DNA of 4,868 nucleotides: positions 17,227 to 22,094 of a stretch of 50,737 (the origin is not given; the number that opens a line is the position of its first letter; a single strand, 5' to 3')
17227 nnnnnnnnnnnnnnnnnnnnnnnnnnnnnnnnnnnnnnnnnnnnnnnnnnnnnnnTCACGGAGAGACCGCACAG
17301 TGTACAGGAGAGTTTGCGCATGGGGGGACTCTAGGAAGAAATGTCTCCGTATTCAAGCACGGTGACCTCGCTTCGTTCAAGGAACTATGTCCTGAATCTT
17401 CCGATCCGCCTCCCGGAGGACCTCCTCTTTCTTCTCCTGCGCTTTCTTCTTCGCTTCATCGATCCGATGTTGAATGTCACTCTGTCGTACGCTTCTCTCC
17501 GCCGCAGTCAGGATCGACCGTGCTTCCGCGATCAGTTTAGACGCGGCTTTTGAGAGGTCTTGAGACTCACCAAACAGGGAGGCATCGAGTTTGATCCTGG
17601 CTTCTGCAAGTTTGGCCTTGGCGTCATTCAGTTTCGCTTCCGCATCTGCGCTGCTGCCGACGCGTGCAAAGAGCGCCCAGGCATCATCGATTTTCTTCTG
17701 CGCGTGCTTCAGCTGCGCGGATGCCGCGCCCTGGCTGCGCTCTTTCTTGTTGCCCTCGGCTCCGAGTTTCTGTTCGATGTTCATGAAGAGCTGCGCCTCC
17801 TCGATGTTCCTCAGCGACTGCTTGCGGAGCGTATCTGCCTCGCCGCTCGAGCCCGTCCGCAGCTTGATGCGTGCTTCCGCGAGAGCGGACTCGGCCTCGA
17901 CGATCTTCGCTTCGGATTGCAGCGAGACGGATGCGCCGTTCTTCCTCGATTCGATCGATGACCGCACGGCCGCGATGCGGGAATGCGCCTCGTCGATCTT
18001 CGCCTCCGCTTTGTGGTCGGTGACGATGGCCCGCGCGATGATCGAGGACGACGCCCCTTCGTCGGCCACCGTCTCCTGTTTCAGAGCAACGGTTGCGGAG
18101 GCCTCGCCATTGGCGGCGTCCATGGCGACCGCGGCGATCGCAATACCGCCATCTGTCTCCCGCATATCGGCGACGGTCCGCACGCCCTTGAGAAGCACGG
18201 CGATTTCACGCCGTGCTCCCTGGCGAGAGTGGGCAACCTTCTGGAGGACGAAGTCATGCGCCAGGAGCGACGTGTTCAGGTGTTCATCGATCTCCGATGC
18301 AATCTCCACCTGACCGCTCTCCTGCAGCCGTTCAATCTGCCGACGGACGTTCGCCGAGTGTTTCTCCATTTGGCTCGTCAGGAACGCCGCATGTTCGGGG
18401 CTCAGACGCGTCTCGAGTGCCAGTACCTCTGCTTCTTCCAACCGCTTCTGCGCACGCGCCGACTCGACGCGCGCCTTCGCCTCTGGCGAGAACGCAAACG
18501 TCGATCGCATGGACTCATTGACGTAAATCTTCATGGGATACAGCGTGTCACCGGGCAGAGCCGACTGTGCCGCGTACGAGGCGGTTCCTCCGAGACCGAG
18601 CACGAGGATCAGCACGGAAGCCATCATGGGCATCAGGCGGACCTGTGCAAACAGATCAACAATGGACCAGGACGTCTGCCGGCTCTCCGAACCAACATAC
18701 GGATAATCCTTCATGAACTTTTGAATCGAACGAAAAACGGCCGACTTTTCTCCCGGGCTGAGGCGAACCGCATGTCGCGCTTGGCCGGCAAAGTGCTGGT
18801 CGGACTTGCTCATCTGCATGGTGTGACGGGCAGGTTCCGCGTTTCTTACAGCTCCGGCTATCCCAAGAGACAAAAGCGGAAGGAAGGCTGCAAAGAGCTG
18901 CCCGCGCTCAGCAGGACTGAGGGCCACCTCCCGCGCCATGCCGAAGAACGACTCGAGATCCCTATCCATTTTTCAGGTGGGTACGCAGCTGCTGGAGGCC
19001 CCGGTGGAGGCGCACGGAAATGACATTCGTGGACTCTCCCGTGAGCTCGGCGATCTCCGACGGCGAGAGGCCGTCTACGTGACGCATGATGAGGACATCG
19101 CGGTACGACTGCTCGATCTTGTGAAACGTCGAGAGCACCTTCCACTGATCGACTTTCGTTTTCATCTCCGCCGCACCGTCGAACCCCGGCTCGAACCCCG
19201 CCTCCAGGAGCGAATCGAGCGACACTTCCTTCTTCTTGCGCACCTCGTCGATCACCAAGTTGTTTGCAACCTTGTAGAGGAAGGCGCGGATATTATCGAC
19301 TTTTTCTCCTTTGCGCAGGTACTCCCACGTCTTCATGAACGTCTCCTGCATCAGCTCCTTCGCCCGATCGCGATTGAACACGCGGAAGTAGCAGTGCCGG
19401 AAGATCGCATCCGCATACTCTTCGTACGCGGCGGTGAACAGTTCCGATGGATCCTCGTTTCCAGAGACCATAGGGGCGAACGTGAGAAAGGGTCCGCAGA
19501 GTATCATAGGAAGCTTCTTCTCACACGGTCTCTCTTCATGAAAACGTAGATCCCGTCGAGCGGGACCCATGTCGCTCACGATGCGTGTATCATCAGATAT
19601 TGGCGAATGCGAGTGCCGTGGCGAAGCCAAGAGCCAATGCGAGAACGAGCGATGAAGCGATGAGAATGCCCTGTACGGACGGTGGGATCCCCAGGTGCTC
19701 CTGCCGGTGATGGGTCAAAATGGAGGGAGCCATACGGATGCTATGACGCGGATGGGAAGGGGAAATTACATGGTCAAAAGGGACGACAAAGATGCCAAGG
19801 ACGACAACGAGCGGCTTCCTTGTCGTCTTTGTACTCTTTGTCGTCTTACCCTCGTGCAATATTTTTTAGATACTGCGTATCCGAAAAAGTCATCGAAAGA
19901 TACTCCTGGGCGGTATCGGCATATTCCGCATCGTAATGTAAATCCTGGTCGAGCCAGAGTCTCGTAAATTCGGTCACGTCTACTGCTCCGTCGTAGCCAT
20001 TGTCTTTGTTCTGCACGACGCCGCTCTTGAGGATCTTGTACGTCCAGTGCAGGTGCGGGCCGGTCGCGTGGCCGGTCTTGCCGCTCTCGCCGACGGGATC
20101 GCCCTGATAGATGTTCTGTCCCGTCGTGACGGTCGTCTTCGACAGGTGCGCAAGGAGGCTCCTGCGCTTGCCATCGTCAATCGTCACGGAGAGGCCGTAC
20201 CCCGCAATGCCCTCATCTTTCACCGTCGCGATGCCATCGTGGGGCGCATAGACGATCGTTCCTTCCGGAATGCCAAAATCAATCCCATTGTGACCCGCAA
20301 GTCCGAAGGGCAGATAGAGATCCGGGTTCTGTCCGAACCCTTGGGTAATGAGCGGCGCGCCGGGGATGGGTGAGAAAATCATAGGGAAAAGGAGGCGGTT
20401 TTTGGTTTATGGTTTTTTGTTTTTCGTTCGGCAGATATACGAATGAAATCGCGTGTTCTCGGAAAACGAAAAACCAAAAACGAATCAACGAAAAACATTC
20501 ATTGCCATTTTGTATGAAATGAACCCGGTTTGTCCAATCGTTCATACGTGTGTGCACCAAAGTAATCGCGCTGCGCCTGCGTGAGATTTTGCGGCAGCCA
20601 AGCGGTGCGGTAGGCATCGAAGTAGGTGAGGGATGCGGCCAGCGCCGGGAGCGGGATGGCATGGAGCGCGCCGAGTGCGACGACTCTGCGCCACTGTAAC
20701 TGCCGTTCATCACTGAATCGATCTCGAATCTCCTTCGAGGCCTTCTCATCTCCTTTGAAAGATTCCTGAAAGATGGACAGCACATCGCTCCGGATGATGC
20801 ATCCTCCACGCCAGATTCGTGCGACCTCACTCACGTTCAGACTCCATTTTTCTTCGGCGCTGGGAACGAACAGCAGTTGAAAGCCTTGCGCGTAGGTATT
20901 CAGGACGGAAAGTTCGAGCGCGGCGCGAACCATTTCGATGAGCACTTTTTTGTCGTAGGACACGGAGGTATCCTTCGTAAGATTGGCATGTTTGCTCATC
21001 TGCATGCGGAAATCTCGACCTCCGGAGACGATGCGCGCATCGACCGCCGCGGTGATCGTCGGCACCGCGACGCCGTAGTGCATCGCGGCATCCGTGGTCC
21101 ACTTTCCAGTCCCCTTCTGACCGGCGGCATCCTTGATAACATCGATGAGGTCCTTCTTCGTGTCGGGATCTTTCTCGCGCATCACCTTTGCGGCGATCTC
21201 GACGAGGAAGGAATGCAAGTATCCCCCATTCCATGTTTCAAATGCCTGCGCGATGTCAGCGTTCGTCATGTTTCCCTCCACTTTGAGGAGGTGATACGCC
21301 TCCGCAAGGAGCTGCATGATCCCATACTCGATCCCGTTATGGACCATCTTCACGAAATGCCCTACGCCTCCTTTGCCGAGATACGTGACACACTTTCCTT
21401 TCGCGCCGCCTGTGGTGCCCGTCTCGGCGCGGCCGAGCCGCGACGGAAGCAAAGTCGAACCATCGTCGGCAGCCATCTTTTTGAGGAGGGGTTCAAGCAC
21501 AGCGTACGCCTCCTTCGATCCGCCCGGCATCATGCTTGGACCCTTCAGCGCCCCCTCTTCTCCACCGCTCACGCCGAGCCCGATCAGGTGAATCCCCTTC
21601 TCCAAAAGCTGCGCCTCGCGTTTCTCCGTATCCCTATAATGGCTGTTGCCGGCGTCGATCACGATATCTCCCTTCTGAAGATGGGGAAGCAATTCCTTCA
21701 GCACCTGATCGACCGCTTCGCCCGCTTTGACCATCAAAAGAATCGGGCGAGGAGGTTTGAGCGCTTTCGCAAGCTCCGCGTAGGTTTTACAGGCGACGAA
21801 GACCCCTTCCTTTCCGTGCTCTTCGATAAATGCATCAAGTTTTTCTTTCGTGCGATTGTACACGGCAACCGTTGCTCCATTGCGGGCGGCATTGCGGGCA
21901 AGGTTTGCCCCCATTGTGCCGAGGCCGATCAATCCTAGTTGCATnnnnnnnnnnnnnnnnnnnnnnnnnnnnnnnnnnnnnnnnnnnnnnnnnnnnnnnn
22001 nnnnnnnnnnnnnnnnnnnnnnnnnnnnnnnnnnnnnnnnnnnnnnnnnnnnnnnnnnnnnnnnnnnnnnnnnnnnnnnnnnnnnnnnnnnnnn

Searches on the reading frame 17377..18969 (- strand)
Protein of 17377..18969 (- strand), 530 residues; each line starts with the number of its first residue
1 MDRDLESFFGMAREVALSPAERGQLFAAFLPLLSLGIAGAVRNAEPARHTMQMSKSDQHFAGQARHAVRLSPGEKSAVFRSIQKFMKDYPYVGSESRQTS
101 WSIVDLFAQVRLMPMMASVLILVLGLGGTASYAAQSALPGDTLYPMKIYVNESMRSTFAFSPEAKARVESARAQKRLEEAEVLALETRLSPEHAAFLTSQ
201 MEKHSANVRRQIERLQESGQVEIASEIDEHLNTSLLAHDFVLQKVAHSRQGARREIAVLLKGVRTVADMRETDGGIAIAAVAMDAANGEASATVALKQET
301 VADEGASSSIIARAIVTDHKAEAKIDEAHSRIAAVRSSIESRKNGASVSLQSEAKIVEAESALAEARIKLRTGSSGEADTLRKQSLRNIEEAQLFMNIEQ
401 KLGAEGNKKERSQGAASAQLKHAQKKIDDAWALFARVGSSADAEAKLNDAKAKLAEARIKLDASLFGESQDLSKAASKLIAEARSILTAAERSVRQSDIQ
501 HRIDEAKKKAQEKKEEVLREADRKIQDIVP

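Call 31: search_protein_families(library=pfam, proteins=[window:17377-18969:-], max_evalue=0.001)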
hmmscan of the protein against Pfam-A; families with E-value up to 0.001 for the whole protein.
window:17377-18969:- (530 aa): 1 family
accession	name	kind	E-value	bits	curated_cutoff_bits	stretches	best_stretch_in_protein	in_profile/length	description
PF18915.5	DUF5667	-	3.8e-08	34.1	27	1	137-229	2-94/99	Domain of unknown function (DUF5667)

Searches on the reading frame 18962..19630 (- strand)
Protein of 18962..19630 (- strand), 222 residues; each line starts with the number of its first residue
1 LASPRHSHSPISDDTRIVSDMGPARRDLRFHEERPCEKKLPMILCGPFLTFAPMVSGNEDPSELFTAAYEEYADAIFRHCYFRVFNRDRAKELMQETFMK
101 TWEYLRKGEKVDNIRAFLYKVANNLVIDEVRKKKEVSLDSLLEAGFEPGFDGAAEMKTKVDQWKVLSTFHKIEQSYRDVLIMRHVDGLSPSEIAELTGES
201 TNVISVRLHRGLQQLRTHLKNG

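Call 31: search_protein_families(library=pfam, proteins=[window:18962-19630:-], max_evalue=0.001)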
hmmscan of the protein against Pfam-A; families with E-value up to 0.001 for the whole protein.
window:18962-19630:- (222 aa): 3 families
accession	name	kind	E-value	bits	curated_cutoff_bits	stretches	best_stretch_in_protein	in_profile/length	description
PF04542.20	Sigma70_r2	-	6.4e-11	42.3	24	1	69-134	2-69/71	Sigma-70 region 2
PF08281.18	Sigma70_r4_2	-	3.2e-09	36.7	25.7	1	174-215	13-54/54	Sigma-70, region 4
PF04545.22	Sigma70_r4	-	3.6e-06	26.8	24.1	1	177-216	10-49/50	Sigma-70, region 4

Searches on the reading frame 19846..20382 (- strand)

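Call 31: search_protein_families(library=pfam, proteins=[window:19846-20382:-], max_evalue=0.001)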
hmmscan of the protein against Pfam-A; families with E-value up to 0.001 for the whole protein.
window:19846-20382:- (178 aa): 1 family
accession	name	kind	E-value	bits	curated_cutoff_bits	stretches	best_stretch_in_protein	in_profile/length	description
PF01551.29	Peptidase_M23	-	2e-21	76.4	28.7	1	30-116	2-88/96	Peptidase family M23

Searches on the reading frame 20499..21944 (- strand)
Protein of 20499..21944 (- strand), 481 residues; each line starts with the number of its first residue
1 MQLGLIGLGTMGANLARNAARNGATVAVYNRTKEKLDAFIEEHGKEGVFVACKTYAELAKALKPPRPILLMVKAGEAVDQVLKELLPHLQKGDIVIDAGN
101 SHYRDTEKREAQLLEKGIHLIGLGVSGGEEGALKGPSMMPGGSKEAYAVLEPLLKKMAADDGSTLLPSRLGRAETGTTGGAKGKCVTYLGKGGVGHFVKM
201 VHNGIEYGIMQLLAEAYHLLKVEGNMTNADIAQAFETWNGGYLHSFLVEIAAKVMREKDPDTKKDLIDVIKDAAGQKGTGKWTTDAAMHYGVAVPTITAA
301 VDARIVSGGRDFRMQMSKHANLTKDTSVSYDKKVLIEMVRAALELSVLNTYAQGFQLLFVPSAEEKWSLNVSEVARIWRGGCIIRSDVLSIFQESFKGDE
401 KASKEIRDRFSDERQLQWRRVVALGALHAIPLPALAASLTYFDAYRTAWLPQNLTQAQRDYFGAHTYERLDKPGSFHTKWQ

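Call 31: search_protein_families(library=pfam, proteins=[window:20499-21944:-], max_evalue=0.001)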
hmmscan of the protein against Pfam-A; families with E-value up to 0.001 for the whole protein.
window:20499-21944:- (481 aa): 8 families
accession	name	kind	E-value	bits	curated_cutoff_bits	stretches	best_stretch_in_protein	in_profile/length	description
PF00393.24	6PGD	-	6.3e-107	357.7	27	1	195-480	1-290/290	6-phosphogluconate dehydrogenase, C-terminal domain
PF03446.21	NAD_binding_2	-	1.5e-49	168.5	21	1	3-159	2-154/161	NAD binding domain of 6-phosphogluconate dehydrogenase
PF03807.23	F420_oxidored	-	5.8e-09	36.9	21.6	1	3-100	2-93/94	NADP oxidoreductase coenzyme F420-dependent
PF01488.26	Shikimate_DH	-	1.2e-05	25.9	24.3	1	3-62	15-73/138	Shikimate / quinate 5-dehydrogenase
PF02826.25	2-Hacid_dh_C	-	4.7e-05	23.3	25.1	1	2-125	38-153/178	D-isomer specific 2-hydroxyacid dehydrogenase, NAD binding domain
PF02737.24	3HCDH_N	-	0.00011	22.7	22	1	3-45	2-44/180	3-hydroxyacyl-CoA dehydrogenase, NAD binding domain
PF02558.23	ApbA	-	0.00035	20.7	22.2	1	5-97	3-98/150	Ketopantoate reductase PanE/ApbA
PF01210.29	NAD_Gly3P_dh_N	-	0.00094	19.6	23.1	0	4-109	3-113/158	NAD-dependent glycerol-3-phosphate dehydrogenase N-terminus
